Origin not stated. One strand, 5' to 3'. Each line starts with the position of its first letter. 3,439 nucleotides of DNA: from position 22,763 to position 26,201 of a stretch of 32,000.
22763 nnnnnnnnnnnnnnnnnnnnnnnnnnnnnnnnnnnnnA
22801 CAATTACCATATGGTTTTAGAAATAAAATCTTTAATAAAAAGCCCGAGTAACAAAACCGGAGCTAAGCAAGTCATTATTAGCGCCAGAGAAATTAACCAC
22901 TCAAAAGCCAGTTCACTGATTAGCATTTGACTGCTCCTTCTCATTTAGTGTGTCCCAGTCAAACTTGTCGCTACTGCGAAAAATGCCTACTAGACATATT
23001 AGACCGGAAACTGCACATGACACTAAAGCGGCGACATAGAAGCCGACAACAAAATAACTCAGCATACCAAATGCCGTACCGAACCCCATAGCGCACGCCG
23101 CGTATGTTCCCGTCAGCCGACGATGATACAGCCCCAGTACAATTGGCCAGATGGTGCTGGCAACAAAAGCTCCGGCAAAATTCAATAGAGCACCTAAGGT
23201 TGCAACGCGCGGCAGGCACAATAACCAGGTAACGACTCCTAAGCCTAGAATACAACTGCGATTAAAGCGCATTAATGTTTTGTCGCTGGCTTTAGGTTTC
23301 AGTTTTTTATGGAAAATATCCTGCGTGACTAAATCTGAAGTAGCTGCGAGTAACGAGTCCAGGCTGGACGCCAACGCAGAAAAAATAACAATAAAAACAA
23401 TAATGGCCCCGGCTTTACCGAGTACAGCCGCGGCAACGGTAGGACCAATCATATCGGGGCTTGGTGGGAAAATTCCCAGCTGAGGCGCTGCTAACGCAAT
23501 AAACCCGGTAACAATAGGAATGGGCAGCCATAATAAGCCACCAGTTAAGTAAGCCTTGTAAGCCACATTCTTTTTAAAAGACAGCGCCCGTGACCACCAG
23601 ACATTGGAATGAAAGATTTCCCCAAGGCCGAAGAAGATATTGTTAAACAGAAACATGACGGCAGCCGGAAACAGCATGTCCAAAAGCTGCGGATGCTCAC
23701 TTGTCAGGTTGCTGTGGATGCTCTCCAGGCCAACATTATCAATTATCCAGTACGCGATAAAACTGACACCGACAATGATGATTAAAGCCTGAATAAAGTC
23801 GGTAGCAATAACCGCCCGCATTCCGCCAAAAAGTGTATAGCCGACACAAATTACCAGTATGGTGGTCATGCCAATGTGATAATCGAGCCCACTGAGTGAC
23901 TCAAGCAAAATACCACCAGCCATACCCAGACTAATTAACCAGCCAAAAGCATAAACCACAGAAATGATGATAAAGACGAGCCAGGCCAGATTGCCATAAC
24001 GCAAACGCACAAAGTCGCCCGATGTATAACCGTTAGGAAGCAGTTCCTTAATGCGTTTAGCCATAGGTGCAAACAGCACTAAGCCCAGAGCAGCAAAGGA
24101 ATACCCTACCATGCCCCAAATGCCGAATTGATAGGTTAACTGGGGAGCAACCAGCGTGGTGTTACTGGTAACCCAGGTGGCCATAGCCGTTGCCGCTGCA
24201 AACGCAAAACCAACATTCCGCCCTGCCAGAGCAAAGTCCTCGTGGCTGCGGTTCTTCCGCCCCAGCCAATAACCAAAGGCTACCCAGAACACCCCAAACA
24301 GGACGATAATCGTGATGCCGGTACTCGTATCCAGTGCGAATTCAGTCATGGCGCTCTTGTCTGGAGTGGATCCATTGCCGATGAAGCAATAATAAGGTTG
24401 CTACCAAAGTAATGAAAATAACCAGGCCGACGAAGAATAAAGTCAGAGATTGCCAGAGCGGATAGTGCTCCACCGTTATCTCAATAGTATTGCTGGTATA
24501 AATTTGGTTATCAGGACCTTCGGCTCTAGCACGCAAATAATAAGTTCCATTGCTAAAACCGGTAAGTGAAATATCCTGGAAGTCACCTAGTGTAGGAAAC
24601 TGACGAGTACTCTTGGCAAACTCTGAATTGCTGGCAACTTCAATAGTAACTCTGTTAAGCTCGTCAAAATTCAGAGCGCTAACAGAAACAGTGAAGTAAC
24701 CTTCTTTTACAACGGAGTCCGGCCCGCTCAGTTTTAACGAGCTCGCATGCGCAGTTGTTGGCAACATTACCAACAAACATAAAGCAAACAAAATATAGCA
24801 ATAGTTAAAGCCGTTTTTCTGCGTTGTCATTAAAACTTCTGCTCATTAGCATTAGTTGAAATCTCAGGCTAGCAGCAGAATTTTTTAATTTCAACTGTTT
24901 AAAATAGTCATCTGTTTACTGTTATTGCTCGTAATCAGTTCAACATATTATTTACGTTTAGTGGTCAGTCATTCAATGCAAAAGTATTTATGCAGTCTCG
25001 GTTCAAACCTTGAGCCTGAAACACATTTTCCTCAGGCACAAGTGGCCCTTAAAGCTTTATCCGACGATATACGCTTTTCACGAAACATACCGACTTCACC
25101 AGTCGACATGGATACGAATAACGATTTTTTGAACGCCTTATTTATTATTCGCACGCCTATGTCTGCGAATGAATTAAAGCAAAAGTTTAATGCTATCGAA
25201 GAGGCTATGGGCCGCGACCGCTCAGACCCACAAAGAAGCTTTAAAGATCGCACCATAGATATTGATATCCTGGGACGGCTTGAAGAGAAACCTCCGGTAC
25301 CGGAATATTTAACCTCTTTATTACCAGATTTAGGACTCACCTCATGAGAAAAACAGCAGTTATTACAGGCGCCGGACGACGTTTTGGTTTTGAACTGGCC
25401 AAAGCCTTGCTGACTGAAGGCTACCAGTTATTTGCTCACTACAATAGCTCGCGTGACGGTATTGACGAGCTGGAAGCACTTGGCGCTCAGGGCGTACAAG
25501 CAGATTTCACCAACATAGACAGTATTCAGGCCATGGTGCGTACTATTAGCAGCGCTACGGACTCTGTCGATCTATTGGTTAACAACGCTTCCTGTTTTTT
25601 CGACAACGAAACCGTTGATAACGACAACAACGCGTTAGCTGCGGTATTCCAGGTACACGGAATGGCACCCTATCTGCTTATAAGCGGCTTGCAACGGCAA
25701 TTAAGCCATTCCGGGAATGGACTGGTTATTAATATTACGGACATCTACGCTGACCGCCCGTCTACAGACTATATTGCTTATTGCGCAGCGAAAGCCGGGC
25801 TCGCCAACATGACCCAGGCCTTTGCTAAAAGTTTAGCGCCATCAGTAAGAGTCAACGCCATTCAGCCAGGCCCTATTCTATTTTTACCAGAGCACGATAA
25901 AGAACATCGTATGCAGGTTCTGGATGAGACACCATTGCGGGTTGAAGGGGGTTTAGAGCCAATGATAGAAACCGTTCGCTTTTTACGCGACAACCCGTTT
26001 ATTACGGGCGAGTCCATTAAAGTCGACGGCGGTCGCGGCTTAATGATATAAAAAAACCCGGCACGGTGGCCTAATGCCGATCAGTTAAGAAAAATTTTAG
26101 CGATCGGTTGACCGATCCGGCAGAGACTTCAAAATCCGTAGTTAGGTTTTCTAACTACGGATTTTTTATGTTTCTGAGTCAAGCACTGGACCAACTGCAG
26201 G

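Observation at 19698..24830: Orphan operon pairing a non-aspartate transcarbamylase with an AsnB-type amidotransferase and a two-component Na+ symporter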

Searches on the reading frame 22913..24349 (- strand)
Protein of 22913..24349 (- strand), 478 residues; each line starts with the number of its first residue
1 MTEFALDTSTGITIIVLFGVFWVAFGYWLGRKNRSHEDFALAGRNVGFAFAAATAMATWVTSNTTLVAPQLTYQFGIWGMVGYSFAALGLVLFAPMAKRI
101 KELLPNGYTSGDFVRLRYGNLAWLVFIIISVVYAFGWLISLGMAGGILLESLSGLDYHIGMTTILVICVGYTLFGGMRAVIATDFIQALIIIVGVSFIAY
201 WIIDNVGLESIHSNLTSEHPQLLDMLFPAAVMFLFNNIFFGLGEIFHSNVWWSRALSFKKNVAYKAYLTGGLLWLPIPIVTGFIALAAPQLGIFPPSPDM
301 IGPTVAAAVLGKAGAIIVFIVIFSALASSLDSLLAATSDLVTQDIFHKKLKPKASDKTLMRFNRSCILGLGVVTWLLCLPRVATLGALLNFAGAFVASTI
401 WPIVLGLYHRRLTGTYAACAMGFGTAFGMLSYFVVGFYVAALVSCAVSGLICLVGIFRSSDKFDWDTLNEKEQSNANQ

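Call 3: search_protein_families(library=pfam, proteins=[window:22913-24349:-], max_evalue=0.01)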
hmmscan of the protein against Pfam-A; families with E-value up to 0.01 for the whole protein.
window:22913-24349:- (478 aa): 1 family
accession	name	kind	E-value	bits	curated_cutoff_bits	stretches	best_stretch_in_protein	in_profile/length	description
PF00474.23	SSF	-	6.1e-33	114.7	22.8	1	39-421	1-403/406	Sodium:solute symporter family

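Call 4: search_protein_families(library=ncbifam, proteins=[window:22913-24349:-], max_evalue=0.01)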
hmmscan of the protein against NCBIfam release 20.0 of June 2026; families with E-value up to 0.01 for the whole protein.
window:22913-24349:- (478 aa): 10 families
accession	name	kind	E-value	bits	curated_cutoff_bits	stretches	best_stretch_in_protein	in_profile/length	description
TIGR00813.1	sss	superfamily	1.3e-41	143.1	184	1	39-424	1-411/411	sodium/solute symporter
TIGR02121.1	Na_Pro_sym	equivalog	1.6e-27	96.4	515.5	1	12-427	5-433/488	sodium/proline symporter PutP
TIGR02119.1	panF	equivalog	2.9e-23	82.7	328.05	1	15-451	9-459/471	sodium/pantothenate symporter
NF007790.0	PRK10484.1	equivalog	9.3e-19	67.6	401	1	14-456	8-481/527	solute:sodium symporter family transporter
TIGR02711.1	symport_actP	equivalog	1e-16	60.8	1099.25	1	12-418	35-462/549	cation/acetate symporter ActP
TIGR03648.1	Na_symport_lg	subfamily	5.8e-16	58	320.75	2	19-205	9-193/547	VC_2705 family sodium/solute symporter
NF006903.2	PRK09395.1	subfamily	4.5e-13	48.4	750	1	10-424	36-470/552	cation/acetate symporter ActP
NF009135.0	PRK12488.1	subfamily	3.5e-10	39.1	850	1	10-434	33-477/549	cation/acetate symporter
NF011948.0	PRK15419.1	equivalog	2.4e-05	23.4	955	1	12-424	9-437/502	sodium/proline symporter PutP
NF058657.1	MncbAcdTpMctC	equivalog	0.0013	17.3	670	1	280-426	295-447/527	monocarboxylic acid transporter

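Call 35: search_solved_structures(query=window:22913-24349:-, max_evalue=0.001)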
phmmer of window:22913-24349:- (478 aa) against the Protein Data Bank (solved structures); distinct sequences matched with E-value up to 0.001: 17.
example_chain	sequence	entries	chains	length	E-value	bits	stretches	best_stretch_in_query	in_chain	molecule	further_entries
9j7c_A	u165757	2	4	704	1.6e-34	123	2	223-434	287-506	Urea-proton symporter DUR3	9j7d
9x5u_A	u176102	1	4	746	2e-34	122.6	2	223-434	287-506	Urea-proton symporter DUR3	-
9vim_A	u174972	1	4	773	1.4e-29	106.7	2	222-430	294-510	Urea-proton symporter DUR3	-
9rws_A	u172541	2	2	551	6.7e-09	38.5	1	16-420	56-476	Solute carrier family 5 (High affinity choline transporter), member 7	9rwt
2xq2_A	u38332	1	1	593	1.4e-07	34.1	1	13-425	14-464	SODIUM/GLUCOSE COTRANSPORTER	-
7sl8_A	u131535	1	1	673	2.2e-07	33.5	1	303-428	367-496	Sodium/glucose cotransporter 1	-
7sla_A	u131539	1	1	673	2.3e-07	33.4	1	303-428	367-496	Sodium/glucose cotransporter 1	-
7wmv_A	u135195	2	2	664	7.7e-07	31.7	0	9-206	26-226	Sodium/glucose cotransporter 1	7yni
8j74_A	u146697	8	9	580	1.7e-06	30.5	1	14-422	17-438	High affinity choline transporter 1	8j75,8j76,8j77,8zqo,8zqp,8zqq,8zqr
9bfi_A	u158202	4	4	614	2.1e-06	30.2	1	14-422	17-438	High affinity choline transporter 1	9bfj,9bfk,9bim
9zfl_A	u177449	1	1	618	1.8e-05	27.2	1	24-198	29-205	Sodium/iodide cotransporter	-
3dh4_A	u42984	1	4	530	2.5e-05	26.7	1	104-424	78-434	Sodium/glucose cotransporter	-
7uuy_A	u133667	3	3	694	3.4e-05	26.3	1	24-198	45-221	Sodium/iodide cotransporter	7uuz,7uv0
26va_A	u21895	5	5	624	8.1e-05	25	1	16-196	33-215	Sodium-dependent multivitamin transporter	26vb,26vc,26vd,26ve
2xq2_B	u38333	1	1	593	0.0001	24.7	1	106-424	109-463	SODIUM/GLUCOSE COTRANSPORTER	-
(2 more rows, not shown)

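Call 40: search_solved_structures(query=window:22913-24349:-, max_evalue=1e-20, show_alignments=1)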
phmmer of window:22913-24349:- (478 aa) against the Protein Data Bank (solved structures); distinct sequences matched with E-value up to 1e-20: 3.
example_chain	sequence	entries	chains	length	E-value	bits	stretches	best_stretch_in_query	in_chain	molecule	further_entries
9j7c_A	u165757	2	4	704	1.6e-34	123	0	223-434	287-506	Urea-proton symporter DUR3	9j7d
9x5u_A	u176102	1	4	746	2e-34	122.6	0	223-434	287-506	Urea-proton symporter DUR3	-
9vim_A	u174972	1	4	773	1.4e-29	106.7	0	222-430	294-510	Urea-proton symporter DUR3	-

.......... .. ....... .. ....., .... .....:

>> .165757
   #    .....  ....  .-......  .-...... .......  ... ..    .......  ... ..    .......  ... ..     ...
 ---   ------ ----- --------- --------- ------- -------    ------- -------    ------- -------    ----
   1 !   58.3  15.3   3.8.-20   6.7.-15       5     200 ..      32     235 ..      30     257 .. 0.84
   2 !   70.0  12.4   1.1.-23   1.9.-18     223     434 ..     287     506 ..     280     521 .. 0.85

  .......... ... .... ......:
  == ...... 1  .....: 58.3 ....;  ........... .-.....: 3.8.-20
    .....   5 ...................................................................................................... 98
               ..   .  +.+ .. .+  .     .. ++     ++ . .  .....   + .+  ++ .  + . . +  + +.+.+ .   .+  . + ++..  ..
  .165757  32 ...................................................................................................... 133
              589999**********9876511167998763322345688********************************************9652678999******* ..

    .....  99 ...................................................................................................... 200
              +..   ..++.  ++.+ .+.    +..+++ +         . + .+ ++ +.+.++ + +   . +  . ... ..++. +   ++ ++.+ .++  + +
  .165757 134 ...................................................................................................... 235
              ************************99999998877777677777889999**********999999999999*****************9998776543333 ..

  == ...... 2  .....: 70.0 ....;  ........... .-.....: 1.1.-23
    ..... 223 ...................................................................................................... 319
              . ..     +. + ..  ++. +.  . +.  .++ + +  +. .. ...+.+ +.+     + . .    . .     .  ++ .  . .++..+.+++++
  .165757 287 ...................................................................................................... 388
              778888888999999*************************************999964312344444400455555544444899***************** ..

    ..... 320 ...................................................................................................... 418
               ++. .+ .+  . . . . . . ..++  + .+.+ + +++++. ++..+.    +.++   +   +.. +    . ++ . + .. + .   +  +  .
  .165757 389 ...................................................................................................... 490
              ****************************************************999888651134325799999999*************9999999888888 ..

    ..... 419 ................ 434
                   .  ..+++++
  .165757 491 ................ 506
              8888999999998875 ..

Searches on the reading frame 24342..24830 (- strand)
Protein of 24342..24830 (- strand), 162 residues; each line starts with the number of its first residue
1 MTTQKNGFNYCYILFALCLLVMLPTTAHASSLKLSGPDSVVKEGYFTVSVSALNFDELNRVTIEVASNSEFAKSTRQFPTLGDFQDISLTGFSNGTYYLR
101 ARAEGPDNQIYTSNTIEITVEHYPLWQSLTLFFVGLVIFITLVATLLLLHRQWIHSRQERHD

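Call 3: search_protein_families(library=pfam, proteins=[window:24342-24830:-], max_evalue=0.01)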
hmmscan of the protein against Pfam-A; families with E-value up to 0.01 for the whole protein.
window:24342-24830:- (162 aa): 0 families

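Call 4: search_protein_families(library=ncbifam, proteins=[window:24342-24830:-], max_evalue=0.01)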
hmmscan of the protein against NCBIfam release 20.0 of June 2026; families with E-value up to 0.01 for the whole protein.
window:24342-24830:- (162 aa): 0 families

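Call 83: predict_structure(protein=window:24342-24830:-)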
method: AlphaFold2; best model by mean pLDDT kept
length: 162 residues; sequences in the alignment: 1
mean_pLDDT: 65.4   pTM: 0.44
mean pLDDT of the five models: 65.4, 63.5, 56.7, 53.2, 53.1
residues with pLDDT >= 90: 1; 70-90: 66; 50-70: 74; < 50: 21
segments of 3 or more residues with pLDDT < 50: 26-33, 38-43
pLDDT, mean of each block of 10 residues (from residue 1): 58 70 49 46 54 59 66 54 55 71 77 73 66 82 87 82 59
secondary structure, 60 per line:
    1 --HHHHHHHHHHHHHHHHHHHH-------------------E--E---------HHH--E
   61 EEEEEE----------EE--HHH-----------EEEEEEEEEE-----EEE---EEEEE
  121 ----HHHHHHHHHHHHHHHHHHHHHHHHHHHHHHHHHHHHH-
elements in order: H3-22 E60-66 E95-104 E110-112 E116-120 H125-161

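Call 97: fold_search(model_id=the predicted structure, library=pdb)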
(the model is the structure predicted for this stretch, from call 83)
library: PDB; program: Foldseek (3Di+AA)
matches with E <= 10: 873; with E <= 0.001: 0
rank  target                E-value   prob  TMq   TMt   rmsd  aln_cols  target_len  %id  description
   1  2rbl_A                5.9e-02  0.90  0.30  0.48  17.2        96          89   12  High resolution design of a protein loop (released 2007-11-20)
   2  2z64_C                6.2e-02  0.92  0.28  0.33   8.8       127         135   16  Crystal structure of mouse TLR4 and mouse MD-2 complex (released 2007-09-18)
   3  8gul_B                1.2e-01  0.97  0.29  0.14   3.7        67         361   13  Chitin-active AA10 LPMO (GbpA) complexed with Cu(II) from Vibrio campbellii (released 2023-06-21)
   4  1q38_MODEL_1_A        1.2e-01  0.97  0.30  0.49   6.1        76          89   10  Anastellin (released 2003-11-04)
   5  2yn3_A                1.3e-01  0.90  0.31  0.20  11.2       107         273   15  Structural insight into the giant calcium-binding adhesin SiiE: implications for the adhesion of Salmonella enterica t (released 2013-04-03)
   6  2ic2_A                1.3e-01  0.99  0.35  0.52   3.5        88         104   12  Crystal Structure of the First FNIII Domain of Ihog (released 2006-10-24)
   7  3b2d_C                1.4e-01  0.94  0.34  0.39   8.9       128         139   10  Crystal structure of human RP105/MD-1 complex (released 2011-11-09)
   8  6r4n_E                1.4e-01  0.90  0.30  0.33   9.0       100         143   16  Crystal structure of S. cerevisia Niemann-Pick type C protein NPC2 with ergosterol bound (released 2019-09-25)
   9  6hyf_C                1.5e-01  0.87  0.29  0.46   9.0        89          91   17  Crystal structure of the third FNIII domain from rat beta4 integrin, a binding site for periaxin (released 2019-05-08)
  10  4uwq_K                1.6e-01  0.80  0.29  0.36   9.7        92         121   15  Crystal structure of the disulfide-linked complex of the thiosulfodyrolase SoxB with the carrier-protein SoxYZ from Th (released 2015-12-09)
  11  6hyf_B                1.8e-01  0.87  0.29  0.43   9.2        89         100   15  Crystal structure of the third FNIII domain from rat beta4 integrin, a binding site for periaxin (released 2019-05-08)
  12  2yrz_MODEL_1_A        2.2e-01  0.97  0.35  0.45   7.8        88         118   16  Solution structure of the fibronectin type III domain of human Integrin beta-4 (released 2008-04-08)
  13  5ijb_C                2.3e-01  0.44  0.25  0.28  10.3       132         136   17  The ligand-free structure of the mouse TLR4/MD-2 complex (released 2016-04-27)
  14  6gvl_A                2.9e-01  0.75  0.31  0.26  10.6       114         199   12  Second pair of Fibronectin type III domains of integrin beta4 bound to the bullous pemphigoid antigen BP230 (BPAG1e) (released 2019-03-20)
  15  4hd5                  2.9e-01  0.75  0.30  0.17   8.3       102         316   16  Crystal Structure of BC0361, a polysaccharide deacetylase from Bacillus cereus (released 2012-10-10)
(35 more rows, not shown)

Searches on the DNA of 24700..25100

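Call 96: search_rna_families(source=window, start=24700, end=25100, threshold=evalue, max_evalue=10)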
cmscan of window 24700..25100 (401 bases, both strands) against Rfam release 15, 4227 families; matches with E-value up to 10: 1.
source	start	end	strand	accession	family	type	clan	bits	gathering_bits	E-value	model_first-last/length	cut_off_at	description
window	24753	24906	+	RF01459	rliE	Gene; sRNA;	-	20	90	0.48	48-205/222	no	Listeria sRNA rliE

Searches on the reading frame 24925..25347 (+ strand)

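Call 3: search_protein_families(library=pfam, proteins=[window:24925-25347:+], max_evalue=0.01)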
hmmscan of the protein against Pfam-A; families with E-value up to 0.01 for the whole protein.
window:24925-25347:+ (140 aa): 1 family
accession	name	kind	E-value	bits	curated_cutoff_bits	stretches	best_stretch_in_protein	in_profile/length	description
PF01288.25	HPPK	-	4.8e-17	62.9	25.7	1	23-116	2-90/116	7,8-dihydro-6-hydroxymethylpterin-pyrophosphokinase (HPPK)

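Call 4: search_protein_families(library=ncbifam, proteins=[window:24925-25347:+], max_evalue=0.01)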
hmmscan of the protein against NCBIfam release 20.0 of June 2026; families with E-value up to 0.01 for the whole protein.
window:24925-25347:+ (140 aa): 3 families
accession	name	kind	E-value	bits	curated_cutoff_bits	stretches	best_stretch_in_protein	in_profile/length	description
TIGR01498.1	folK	equivalog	4.1e-15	56.1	54.1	1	22-116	2-94/128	2-amino-4-hydroxy-6-hydroxymethyldihydropteridine diphosphokinase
NF007595.0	PRK10239.1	equivalog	9.3e-06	25.5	252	1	23-116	6-100/159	2-amino-4-hydroxy-6-hydroxymethyldihydropteridine diphosphokinase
NF010692.0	PRK14092.1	equivalog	0.00022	21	234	1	50-116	42-104/163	2-amino-4-hydroxy-6-hydroxymethyldihydropteridine diphosphokinase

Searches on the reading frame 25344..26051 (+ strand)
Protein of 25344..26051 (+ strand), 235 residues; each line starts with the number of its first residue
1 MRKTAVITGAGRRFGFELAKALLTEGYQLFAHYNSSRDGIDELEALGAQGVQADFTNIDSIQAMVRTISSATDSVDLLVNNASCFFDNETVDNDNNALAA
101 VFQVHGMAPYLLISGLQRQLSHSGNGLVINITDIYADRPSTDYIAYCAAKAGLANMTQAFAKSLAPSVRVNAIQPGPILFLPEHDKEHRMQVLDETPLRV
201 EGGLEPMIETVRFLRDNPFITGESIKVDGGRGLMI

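Call 3: search_protein_families(library=pfam, proteins=[window:25344-26051:+], max_evalue=0.01)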
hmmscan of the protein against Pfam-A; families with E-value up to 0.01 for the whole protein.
window:25344-26051:+ (235 aa): 4 families
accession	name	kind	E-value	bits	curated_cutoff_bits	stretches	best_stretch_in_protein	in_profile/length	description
PF00106.31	adh_short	-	2.7e-32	112.3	26.6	1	3-178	1-182/195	short chain dehydrogenase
PF13561.12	adh_short_C2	-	8e-32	111.1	27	1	12-230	6-234/236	Enoyl-(Acyl carrier protein) reductase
PF08659.16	KR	-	0.0023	18.3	22.6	1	4-103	2-110/180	KR domain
PF23441.1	SDR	-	0.003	17.4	27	0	124-230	141-254/258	SDR-like rossmann domain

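Call 4: search_protein_families(library=ncbifam, proteins=[window:25344-26051:+], max_evalue=0.01)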
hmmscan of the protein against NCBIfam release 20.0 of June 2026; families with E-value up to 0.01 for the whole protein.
window:25344-26051:+ (235 aa): 220 families (the best 25 are shown)
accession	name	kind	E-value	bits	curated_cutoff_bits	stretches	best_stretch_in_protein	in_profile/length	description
NF005066.0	PRK06483.1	equivalog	8.9e-64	215.1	249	1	2-233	5-238/239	dihydromonapterin reductase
NF006598.0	PRK09135.1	equivalog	1.4e-57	195.1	288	1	2-234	6-248/249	pteridine reductase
NF006597.0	PRK09134.1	equivalog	4.5e-50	170.4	281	1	2-234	12-250/261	SDR family oxidoreductase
NF005559.1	PRK07231.1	subfamily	1.3e-36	126.4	215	1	3-231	5-247/249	glucose 1-dehydrogenase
TIGR01830.1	3oxo_ACP_reduc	equivalog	4.3e-31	108.4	297.75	1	5-230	1-237/239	3-oxoacyl-[acyl-carrier-protein] reductase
NF047420.2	EF_P_mod_YmfI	equivalog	2e-30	106.2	238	1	5-230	2-234/236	elongation factor P 5-aminopentanone reductase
NF005873.0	PRK07814.1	equivalog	3.4e-29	102.1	346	1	3-230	11-250/263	SDR family oxidoreductase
NF005893.0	PRK07856.1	equivalog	5.9e-28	97.8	255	1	3-230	10-240/255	SDR family oxidoreductase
NF009464.0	PRK12824.1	subfamily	7.5e-27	94.5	269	1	1-231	1-242/245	3-oxoacyl-ACP reductase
NF004197.0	PRK05653.1-1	equivalog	1.6e-26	93.4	332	1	2-230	7-245/249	3-oxoacyl-ACP reductase FabG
NF006070.0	PRK08213.1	subfamily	2e-26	93.1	279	1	3-231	13-256/259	gluconate 5-dehydrogenase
TIGR02685.1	pter_reduc_Leis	equivalog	2.2e-26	92.5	321.7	1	4-233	3-264/267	pteridine reductase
NF009466.0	PRK12826.1-2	subfamily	2.9e-26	92.4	222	1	2-231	3-244/248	3-oxoacyl-ACP reductase FabG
NF009384.0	PRK12743.1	equivalog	1.6e-25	89.8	264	1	1-233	5-249/258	SDR family oxidoreductase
NF004198.0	PRK05653.1-3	equivalog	2.4e-25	89.4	296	1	3-231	8-246/248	3-oxoacyl-ACP reductase FabG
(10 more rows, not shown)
